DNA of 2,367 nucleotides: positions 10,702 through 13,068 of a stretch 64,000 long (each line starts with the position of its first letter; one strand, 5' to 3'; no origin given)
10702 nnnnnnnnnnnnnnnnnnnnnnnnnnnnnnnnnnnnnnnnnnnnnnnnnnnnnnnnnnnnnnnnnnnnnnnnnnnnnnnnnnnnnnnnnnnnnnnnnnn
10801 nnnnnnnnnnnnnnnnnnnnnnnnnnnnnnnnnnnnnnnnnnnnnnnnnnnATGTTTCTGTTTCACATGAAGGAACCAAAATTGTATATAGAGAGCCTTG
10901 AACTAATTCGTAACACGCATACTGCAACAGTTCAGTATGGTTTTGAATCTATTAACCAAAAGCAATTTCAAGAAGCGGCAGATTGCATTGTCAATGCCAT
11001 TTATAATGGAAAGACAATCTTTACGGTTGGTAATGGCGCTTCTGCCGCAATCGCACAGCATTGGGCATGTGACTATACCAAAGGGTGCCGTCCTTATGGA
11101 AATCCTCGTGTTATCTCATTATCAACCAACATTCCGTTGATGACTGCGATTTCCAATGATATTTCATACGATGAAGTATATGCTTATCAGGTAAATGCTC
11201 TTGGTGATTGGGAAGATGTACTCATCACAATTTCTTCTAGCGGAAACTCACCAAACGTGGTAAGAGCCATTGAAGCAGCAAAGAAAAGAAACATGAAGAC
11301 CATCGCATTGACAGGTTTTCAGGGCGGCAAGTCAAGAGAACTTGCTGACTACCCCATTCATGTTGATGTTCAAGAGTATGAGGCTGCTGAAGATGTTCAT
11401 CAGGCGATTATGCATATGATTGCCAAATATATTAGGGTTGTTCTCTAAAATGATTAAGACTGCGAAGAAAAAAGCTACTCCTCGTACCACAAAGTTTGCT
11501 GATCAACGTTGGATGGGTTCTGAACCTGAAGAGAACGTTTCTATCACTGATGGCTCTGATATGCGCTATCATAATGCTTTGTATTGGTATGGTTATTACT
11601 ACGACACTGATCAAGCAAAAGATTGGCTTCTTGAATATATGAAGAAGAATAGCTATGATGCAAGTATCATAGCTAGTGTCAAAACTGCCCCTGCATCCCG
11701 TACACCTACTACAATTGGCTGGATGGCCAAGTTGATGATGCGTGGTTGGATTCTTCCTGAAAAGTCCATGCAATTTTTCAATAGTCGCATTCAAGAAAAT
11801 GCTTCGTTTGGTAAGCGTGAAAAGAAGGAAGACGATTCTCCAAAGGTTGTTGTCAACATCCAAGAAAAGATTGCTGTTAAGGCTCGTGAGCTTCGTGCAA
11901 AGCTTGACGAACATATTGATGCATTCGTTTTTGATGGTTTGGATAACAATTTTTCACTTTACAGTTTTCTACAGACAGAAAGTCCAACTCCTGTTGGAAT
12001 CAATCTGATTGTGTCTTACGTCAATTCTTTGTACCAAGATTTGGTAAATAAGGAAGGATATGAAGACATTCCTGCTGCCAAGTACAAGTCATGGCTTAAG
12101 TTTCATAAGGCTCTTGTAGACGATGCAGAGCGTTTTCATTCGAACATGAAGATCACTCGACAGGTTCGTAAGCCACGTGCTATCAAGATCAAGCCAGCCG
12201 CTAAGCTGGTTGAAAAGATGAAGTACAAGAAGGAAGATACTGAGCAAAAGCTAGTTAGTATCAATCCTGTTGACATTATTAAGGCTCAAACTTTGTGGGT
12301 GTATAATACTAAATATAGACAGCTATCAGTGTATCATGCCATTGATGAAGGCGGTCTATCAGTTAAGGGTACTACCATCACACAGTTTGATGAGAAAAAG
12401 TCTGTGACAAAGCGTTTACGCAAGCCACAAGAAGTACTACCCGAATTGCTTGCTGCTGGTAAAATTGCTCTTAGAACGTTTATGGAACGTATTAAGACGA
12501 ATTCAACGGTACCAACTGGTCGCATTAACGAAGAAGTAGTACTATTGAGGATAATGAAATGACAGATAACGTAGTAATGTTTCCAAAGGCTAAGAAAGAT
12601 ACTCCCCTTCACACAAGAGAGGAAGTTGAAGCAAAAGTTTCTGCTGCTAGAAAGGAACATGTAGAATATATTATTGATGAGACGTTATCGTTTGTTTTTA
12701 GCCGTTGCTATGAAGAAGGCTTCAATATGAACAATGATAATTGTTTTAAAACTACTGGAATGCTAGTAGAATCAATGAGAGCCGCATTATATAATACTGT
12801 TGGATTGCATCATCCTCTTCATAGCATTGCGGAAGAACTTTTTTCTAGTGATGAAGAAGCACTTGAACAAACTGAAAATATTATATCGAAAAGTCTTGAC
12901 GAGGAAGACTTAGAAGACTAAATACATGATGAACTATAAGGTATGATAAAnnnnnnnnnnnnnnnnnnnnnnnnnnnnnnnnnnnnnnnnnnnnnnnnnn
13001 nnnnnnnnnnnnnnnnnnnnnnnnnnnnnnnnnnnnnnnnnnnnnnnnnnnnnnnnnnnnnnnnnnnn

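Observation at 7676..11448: Phage-borne heptose-phosphate pathway genes with glycosyltransferases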

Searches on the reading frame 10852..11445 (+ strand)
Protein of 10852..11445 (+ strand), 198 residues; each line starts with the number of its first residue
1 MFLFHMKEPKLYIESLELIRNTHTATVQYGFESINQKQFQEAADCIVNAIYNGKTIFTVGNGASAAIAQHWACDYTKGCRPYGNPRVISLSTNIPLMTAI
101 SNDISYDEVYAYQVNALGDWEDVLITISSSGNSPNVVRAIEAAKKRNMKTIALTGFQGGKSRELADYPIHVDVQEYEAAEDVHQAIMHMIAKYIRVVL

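Call 3: search_protein_families(library=pfam, proteins=[window:10852-11445:+], max_evalue=0.01)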
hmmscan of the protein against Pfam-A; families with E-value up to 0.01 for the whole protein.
window:10852-11445:+ (198 aa): 2 families
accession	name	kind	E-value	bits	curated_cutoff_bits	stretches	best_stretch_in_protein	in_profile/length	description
PF13580.11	SIS_2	-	1e-24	87.6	27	1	34-155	16-138/138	SIS domain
PF01380.27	SIS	-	2.1e-12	47.4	25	1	98-184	31-112/131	SIS domain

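Call 4: search_protein_families(library=ncbifam, proteins=[window:10852-11445:+], max_evalue=0.01)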
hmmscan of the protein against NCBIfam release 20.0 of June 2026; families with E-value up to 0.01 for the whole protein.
window:10852-11445:+ (198 aa): 25 families
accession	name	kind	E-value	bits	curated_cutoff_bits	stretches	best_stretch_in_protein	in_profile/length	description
TIGR00441.1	gmhA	equivalog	1.2e-37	129.4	209.45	1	44-194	2-153/154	D-sedoheptulose 7-phosphate isomerase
NF010546.0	PRK13936.1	equivalog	1.6e-37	129.2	276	1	35-195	25-189/197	phosphoheptose isomerase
NF001628.0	PRK00414.1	equivalog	1.2e-30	106.6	265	1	32-194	23-186/192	D-sedoheptulose 7-phosphate isomerase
NF008138.0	PRK10886.1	equivalog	2.3e-30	105.8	352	1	39-164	27-153/196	DnaA initiator-associating protein DiaA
NF010547.0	PRK13938.1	equivalog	1.6e-22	80.1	320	1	40-195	28-188/196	D-sedoheptulose 7-phosphate isomerase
NF002805.0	PRK02947.1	subfamily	9.9e-11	41.3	135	1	33-157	20-144/247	sugar isomerase domain-containing protein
NF003915.0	PRK05441.1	subfamily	1.9e-09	36.9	168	1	121-173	132-184/300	N-acetylmuramic acid 6-phosphate etherase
TIGR00274.1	TIGR00274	equivalog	1.1e-08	34.5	302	1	17-171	20-177/291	N-acetylmuramic acid 6-phosphate etherase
TIGR03127.2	RuMP_HxlB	equivalog_domain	1.4e-08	34.8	160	1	121-186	73-137/178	6-phospho-3-hexuloisomerase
NF008458.0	PRK11337.1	equivalog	5.4e-08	32.1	378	1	116-174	184-242/293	MurR/RpiR family transcriptional regulator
NF040776.2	AlsR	equivalog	2.5e-07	29.9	400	1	115-170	171-226/279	transcriptional repressor AlsR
NF009222.0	PRK12570.1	subfamily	3.6e-07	29.3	255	1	38-172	54-190/307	N-acetylmuramic acid 6-phosphate etherase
NF010701.0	PRK14101.1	equivalog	1.5e-05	23.4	920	1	104-197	498-585/638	bifunctional transcriptional regulator/glucokinase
NF041755.1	RuMP_HxlAB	equivalog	4.9e-05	22.5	500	0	122-173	290-341/391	bifunctional 3-hexulose-6-phosphate synthase/6-phospho-3-hexuloisomerase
TIGR02128.1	G6PI_arch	equivalog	0.00014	20.9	213.9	1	111-165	57-109/308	bifunctional phosphoglucose/phosphomannose isomerase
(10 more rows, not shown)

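Call 5: search_protein_families(library=phrogs, proteins=[window:10852-11445:+], max_evalue=0.001)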
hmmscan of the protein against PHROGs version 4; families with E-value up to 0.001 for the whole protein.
window:10852-11445:+ (198 aa): 2 families
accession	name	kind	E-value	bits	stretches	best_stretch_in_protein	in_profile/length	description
phrog_14703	-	unknown function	3.7e-46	158.3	1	26-195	17-187/192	-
phrog_9758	-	unknown function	6.9e-12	46.2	1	107-170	160-223/273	-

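Call 13: search_solved_structures(query=window:10852-11445:+, show_alignments=2, max_evalue=0.00001)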
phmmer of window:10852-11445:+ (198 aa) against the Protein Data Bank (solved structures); distinct sequences matched with E-value up to 0.00001: 15.
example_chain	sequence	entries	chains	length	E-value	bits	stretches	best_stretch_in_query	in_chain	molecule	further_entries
5by2_A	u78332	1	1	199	3.1e-28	102.1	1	16-195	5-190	Phosphoheptose isomerase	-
1x94_A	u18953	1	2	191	1.7e-26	96.4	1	32-194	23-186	putative Phosphoheptose isomerase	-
2yva_A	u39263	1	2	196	3.5e-26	95.4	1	39-179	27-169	DnaA initiator-associating protein diaA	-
4u6n_A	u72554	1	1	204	3.7e-26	95.3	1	39-179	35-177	DnaA initiator-associating protein DiaA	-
5ltz_A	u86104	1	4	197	1.4e-25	93.4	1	41-192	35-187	Phosphoheptose isomerase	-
1x92_A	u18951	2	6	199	1.6e-25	93.2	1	37-191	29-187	PHOSPHOHEPTOSE ISOMERASE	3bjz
5lu7_A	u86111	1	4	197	1.9e-25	93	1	41-191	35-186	Phosphoheptose isomerase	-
5i01_A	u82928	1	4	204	2.6e-25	92.5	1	37-189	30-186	Phosphoheptose isomerase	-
2xbl_A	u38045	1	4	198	3.6e-25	92.1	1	40-191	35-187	PHOSPHOHEPTOSE ISOMERASE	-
2x3y_A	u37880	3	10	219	4.4e-25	91.8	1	40-191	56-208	PHOSPHOHEPTOSE ISOMERASE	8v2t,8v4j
5lu5_A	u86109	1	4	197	6.7e-25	91.2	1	41-191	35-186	Phosphoheptose isomerase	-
1tk9_A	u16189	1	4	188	4.5e-24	88.5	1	34-193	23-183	Phosphoheptose isomerase 1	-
5lu6_A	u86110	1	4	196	4.7e-24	88.4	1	41-191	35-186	Phosphoheptose isomerase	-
2i22_A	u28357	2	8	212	6.8e-22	81.4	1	32-194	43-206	Phosphoheptose isomerase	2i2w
3trj_A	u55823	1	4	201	1.2e-21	80.5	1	15-190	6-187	Phosphoheptose isomerase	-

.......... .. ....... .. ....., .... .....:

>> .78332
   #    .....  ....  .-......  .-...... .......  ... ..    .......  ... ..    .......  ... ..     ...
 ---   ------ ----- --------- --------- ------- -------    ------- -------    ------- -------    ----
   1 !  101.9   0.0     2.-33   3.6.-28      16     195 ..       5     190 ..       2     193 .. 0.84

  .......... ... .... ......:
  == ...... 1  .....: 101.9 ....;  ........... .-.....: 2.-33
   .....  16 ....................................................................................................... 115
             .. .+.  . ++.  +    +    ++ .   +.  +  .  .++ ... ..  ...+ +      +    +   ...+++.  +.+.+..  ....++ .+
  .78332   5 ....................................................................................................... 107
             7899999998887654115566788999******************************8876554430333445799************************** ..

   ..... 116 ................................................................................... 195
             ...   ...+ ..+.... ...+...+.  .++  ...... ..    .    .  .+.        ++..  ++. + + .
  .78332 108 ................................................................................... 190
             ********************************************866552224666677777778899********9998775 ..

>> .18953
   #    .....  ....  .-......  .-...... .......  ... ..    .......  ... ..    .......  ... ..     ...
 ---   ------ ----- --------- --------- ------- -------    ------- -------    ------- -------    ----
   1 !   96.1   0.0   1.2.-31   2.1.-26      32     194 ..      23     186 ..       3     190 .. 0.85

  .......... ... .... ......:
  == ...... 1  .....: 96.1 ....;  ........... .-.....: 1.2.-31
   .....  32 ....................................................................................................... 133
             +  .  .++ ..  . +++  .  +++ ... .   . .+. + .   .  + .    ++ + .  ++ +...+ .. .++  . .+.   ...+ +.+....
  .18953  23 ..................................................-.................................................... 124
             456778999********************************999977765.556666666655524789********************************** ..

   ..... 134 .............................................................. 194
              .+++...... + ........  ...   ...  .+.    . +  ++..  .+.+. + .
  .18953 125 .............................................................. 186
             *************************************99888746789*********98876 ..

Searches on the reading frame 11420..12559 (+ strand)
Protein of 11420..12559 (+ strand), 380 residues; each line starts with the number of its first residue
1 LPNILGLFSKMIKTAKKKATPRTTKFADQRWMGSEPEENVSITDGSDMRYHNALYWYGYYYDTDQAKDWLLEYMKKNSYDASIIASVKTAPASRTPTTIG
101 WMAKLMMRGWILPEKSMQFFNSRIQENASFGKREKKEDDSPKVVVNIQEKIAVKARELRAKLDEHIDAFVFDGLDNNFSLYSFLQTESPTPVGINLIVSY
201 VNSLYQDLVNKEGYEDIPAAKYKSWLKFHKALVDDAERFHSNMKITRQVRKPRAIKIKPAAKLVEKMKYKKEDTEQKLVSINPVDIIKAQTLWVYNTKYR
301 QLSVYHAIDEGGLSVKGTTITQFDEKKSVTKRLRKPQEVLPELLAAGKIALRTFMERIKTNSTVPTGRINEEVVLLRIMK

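Call 9: search_protein_families(library=phrogs, proteins=[window:11420-12559:+], max_evalue=0.001)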
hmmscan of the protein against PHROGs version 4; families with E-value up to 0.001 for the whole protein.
window:11420-12559:+ (380 aa): 1 family
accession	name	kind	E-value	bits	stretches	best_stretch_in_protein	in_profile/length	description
phrog_11903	-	unknown function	4.1e-67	227.9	1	18-378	8-382/383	-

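Call 19: search_dna_similar(query=window:11420-12559:+, collection=phages, mode=protein, max_rows=40)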
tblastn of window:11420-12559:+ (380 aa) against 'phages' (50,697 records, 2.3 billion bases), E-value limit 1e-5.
Records with a match: 41; places in all: 41; records where one place covers at least 80% of the query: 40.
Best place of each record, by identity: <60% 41.
By first word of the organism name: Stenotrophomonas 17; Pseudomonas 11; Sinorhizobium 7; Caulobacter 2; Ochrobactrum 1; Rhizobium 1; Variovorax 1; Synechococcus 1.
By host as written in the record: Stenotrophomonas maltophilia 12; Sinorhizobium meliloti 7; Pseudomonas aeruginosa PAO1 5; Pseudomonas aeruginosa 3; - 3; Caulobacter crescentus CB15 2; Stenotrophomonas maltophilia AP143 2; Stenotrophomonas sp. 2; and 5 more.
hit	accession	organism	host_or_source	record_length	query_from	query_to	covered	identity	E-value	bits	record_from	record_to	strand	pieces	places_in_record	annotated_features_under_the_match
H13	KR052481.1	Sinorhizobium phage phiM19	Sinorhizobium meliloti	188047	28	379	93%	29.5%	1e-23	108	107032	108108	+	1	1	hypothetical protein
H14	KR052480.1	Sinorhizobium phage phiM7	Sinorhizobium meliloti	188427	28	379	93%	29.5%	1e-23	108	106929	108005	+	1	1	hypothetical protein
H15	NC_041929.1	Sinorhizobium phage phiM7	Sinorhizobium meliloti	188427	28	379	93%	29.5%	1e-23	108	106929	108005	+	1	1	hypothetical protein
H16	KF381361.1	Sinorhizobium phage phiM12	Sinorhizobium meliloti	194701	28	379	93%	29.5%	1e-23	108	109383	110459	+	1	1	hypothetical protein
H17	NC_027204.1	Sinorhizobium phage phiM12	Sinorhizobium meliloti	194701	28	379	93%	29.5%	1e-23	108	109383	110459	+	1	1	hypothetical protein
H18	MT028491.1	Ochrobactrum phage vB_OspM_OC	Ochrobactrum sp. POC9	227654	57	378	85%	31.9%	2e-28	122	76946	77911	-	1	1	hypothetical protein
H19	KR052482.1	Sinorhizobium phage phiN3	Sinorhizobium meliloti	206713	28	379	93%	28.9%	2e-23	107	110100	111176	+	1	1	hypothetical protein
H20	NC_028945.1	Sinorhizobium phage phiN3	Sinorhizobium meliloti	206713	28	379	93%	28.9%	2e-23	107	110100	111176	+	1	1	hypothetical protein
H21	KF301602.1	Caulobacter phage Cr30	Caulobacter crescentus CB15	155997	30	380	92%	28.6%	3e-31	131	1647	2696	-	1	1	hypothetical protein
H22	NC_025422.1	Caulobacter phage Cr30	Caulobacter crescentus CB15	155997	30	380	92%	28.6%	3e-31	131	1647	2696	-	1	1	hypothetical protein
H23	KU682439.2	Stenotrophomonas phage vB_SmaS-DLP_6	Stenotrophomonas maltophilia D1571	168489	32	377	91%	28.7%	1e-18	94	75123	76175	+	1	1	hypothetical protein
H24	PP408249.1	Pseudomonas phage vB_Pa-PAC2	Pseudomonas aeruginosa PAO1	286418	50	380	87%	29.2%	1e-19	97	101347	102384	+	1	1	hypothetical protein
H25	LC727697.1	Pseudomonas phage sp. 30-2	Pseudomonas aeruginosa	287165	50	380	87%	28.9%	2e-19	96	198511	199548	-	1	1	hypothetical protein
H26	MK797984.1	Pseudomonas phage vB_PaeM_PA5oct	-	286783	50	380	87%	28.9%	3e-19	96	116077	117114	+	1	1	hypothetical protein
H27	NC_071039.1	Pseudomonas phage vB_PaeM_PA5oct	-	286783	50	380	87%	28.9%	3e-19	96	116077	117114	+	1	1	hypothetical protein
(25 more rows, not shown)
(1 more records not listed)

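Call 61: search_protein_families(library=pfam, proteins=[window:11450-12559:+], max_evalue=0.1)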
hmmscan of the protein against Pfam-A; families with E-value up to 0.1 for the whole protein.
window:11450-12559:+ (370 aa): 0 families

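Call 73: find_homologous_proteins(query=window:11450-12559:+, max_evalue=0.00001)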
Query window:11450-12559:+ (370 aa): 449 proteins with E <= 0.00001 among 3960 candidates; the best 120 are listed.
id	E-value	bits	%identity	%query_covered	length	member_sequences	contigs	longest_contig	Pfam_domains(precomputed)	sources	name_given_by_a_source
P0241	1.1e-226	770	91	100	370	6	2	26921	-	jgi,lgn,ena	jgi:hypothetical protein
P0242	1.3e-208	710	83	100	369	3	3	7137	-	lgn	-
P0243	1.0e-201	688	81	100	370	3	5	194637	-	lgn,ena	-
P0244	5.0e-198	675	79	100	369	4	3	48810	-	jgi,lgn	-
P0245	9.3e-194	661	77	100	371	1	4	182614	-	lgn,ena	-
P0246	2.9e-193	660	78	100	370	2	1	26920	-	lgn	-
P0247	8.6e-189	645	77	97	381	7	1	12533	-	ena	-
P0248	8.7e-188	642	76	97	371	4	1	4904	-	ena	-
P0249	3.4e-186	636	76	100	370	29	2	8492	-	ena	-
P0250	5.4e-186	636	75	100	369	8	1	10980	-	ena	-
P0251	1.4e-185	634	75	100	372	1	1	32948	-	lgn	-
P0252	3.9e-183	626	74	100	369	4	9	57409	-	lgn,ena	-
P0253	9.5e-178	609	72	100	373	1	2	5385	-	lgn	-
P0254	5.5e-175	600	70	100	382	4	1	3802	-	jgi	jgi:hypothetical protein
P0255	4.9e-173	593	70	100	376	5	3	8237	-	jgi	jgi:hypothetical protein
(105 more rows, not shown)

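Call 80: predict_structure(alignment_id=A3)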
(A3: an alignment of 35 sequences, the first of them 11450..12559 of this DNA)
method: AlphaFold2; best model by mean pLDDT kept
length: 370 residues; sequences in the alignment: 35
mean_pLDDT: 84.3   pTM: 0.38
mean pLDDT of the five models: 84.3, 84.1, 83.5, 83.3, 79.9
residues with pLDDT >= 90: 159; 70-90: 161; 50-70: 35; < 50: 15
segments of 3 or more residues with pLDDT < 50: 1-3, 10-16
pLDDT, mean of each block of 10 residues (from residue 1): 48 48 81 87 90 93 94 91 90 94 92 91 58 64 86 88 76 88 88 91 82 90 92 66 71 87 87 91 93 93 90 92 90 87 87 91 92
secondary structure, 60 per line:
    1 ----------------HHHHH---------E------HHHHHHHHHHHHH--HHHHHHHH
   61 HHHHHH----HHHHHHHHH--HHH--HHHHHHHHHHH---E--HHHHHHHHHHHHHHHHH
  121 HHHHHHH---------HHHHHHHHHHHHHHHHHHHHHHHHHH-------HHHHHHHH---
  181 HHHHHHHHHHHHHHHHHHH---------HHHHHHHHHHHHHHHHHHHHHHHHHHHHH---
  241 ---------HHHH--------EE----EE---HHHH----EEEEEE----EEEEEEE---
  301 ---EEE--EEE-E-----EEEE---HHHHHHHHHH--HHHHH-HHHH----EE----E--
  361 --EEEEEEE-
elements in order: H17-21 H38-50 H53-66 H71-79 H87-97 H104-127 H137-162 H170-177 H181-199 H209-237 H250-253 H273-276 E281-286 E291-297 E304-306 E309-311 E319-322 H326-335 H338-342 H344-347 E363-369

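Call 82: fold_search(model_id=the predicted structure, library=pdb)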
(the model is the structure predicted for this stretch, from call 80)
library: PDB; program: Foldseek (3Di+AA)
matches with E <= 10: 131; with E <= 0.001: 0
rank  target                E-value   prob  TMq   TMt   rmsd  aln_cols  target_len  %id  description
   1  9la9_A                1.1e-01  0.08  0.10  0.06  25.3       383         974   13  Munc13-4-Rab27a complex with GppNHp (released 2025-10-01)
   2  5frq_B                4.1e-01  0.05  0.07  0.07  14.4       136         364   14  Crystal Structure of Helicobacter pylori beta clamp bound to DNA ligase peptide (released 2016-08-17)
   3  3d36_A                7.6e-01  0.09  0.12  0.20  23.6       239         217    9  How to Switch Off a Histidine Kinase: Crystal Structure of Geobacillus stearothermophilus KinB with the Inhibitor Sda (released 2009-01-13)
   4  4h6y_A                1.0e+00  0.04  0.11  0.10  29.5       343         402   10  Crystal structure of the DH-PH-PH domain of FARP1 (released 2013-03-13)
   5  5frq_A                1.1e+00  0.03  0.07  0.07  14.0       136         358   16  Crystal Structure of Helicobacter pylori beta clamp bound to DNA ligase peptide (released 2016-08-17)
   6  6ixp_D                1.5e+00  0.14  0.15  0.15  28.5       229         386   13  Structure of Myo2-GTD in complex with Mmr1 (released 2019-03-06)
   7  8zah_B                1.5e+00  0.11  0.10  0.14  20.8       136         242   13  Crystal structure of the channel protein CorA from Campylobacter jejuni (released 2024-06-19)
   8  8zak_A                1.5e+00  0.10  0.10  0.13  21.2       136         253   13  Crystal structure of the channel protein CorA from Campylobacter jejuni in complex with Ni2+ (released 2024-06-19)
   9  8vc9_F                1.5e+00  0.04  0.15  0.14  25.8       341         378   10  Hybrid response regulator LvrB from Leptospira / phosphorylated REC form (released 2024-12-18)
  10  5fve                  1.5e+00  0.02  0.07  0.07  14.4       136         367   13  Crystal Structure of Helicobacter pylori beta clamp in complex with 3, 4-Difluorobenzamide (released 2017-02-22)
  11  8zak_B                1.6e+00  0.09  0.10  0.13  21.5       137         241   13  Crystal structure of the channel protein CorA from Campylobacter jejuni in complex with Ni2+ (released 2024-06-19)
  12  2cm6_A                1.8e+00  0.02  0.07  0.12  15.5       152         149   13  crystal structure of the C2B domain of rabphilin3A (released 2006-12-04)
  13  3d36_B                2.2e+00  0.05  0.12  0.19  23.3       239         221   10  How to Switch Off a Histidine Kinase: Crystal Structure of Geobacillus stearothermophilus KinB with the Inhibitor Sda (released 2009-01-13)
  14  8zah_A                2.3e+00  0.11  0.11  0.14  13.3       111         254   11  Crystal structure of the channel protein CorA from Campylobacter jejuni (released 2024-06-19)
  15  8g6f_M                2.4e+00  0.02  0.07  0.09  11.7        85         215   14  Structure of the Plasmodium falciparum 20S proteasome beta-6 A117D mutant complexed with inhibitor WLW-vs (released 2023-12-20)
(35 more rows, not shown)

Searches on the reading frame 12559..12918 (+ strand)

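Call 9: search_protein_families(library=phrogs, proteins=[window:12559-12918:+], max_evalue=0.001)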
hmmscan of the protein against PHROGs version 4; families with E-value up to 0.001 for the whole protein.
window:12559-12918:+ (120 aa): 1 family
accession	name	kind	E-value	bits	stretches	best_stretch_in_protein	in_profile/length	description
phrog_23114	-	unknown function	3.8e-06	28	1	2-99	10-108/120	-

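Call 61: search_protein_families(library=pfam, proteins=[window:12559-12918:+], max_evalue=0.1)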
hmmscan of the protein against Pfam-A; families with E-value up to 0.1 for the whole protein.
window:12559-12918:+ (120 aa): 0 families
